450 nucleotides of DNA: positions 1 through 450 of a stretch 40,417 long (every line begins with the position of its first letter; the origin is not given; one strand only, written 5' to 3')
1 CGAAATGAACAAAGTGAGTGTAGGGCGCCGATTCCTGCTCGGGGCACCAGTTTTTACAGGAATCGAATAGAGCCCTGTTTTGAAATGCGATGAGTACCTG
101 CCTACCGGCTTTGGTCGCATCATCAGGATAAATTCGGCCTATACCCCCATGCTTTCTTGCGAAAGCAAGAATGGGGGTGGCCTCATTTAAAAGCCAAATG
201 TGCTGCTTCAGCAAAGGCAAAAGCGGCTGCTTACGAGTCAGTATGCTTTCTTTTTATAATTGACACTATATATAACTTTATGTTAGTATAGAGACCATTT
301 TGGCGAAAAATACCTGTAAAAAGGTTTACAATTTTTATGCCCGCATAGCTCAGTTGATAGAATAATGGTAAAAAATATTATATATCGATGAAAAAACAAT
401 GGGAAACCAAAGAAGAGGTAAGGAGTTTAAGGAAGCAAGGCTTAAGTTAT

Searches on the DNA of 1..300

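Call 34: search_rna_families(source=window, start=1, end=300, threshold=evalue, max_evalue=1, show_alignments=2)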
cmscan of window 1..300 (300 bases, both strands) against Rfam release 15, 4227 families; matches with E-value up to 1: 1.
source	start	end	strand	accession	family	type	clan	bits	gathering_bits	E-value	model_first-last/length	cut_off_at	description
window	139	228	+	RF01696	Chlorobi-1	Gene; sRNA;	-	13.4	50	0.5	1-67/67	no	Chlorobi-1 RNA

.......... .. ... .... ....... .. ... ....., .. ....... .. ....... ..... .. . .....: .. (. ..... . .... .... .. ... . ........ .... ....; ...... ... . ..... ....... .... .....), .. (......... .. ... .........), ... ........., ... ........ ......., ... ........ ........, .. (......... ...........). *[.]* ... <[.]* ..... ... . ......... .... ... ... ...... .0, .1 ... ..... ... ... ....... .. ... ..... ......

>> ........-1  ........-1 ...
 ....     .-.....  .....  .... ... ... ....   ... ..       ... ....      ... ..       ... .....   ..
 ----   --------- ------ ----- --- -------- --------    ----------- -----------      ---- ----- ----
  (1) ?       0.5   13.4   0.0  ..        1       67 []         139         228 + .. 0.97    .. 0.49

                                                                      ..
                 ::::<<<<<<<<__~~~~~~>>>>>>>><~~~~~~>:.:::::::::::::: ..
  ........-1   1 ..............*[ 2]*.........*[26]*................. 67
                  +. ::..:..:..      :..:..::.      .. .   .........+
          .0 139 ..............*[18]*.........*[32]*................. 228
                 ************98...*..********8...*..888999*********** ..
